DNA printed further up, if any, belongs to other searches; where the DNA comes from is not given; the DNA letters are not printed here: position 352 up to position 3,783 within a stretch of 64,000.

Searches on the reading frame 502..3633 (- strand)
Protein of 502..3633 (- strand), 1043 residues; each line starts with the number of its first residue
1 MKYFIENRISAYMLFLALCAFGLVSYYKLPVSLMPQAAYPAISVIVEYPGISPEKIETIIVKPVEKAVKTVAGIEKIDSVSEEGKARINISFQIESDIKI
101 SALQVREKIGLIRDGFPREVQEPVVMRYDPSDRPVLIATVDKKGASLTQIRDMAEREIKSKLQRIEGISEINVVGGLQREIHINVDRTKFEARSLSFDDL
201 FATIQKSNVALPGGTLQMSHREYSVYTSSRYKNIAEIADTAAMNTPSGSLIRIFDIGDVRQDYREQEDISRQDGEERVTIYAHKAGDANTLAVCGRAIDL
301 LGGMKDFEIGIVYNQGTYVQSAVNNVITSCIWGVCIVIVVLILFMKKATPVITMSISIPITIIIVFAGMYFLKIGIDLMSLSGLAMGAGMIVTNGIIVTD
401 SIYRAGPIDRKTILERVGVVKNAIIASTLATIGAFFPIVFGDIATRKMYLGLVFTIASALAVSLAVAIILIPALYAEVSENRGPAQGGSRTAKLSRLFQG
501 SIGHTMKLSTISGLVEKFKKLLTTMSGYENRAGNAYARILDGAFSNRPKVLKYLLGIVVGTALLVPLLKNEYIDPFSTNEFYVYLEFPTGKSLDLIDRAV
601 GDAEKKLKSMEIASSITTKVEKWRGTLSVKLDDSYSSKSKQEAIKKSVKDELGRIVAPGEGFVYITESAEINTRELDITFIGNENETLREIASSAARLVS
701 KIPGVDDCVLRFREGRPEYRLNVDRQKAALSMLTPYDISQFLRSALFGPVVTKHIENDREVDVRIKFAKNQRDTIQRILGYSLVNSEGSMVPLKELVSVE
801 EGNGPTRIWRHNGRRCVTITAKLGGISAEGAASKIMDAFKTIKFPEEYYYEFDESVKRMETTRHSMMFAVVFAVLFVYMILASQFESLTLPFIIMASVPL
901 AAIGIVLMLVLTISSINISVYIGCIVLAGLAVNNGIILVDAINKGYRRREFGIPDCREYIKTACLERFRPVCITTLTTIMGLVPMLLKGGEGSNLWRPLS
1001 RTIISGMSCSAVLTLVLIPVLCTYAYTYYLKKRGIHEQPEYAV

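Call 79: search_protein_families(library=pfam, proteins=[window:502-3633:-], max_evalue=0.001)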
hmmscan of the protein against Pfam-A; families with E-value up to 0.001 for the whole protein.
window:502-3633:- (1043 aa): 1 family
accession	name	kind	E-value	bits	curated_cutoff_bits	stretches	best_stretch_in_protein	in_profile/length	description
PF00873.25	ACR_tran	-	8.9e-190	633.3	28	1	2-1021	3-1016/1021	AcrB/AcrD/AcrF family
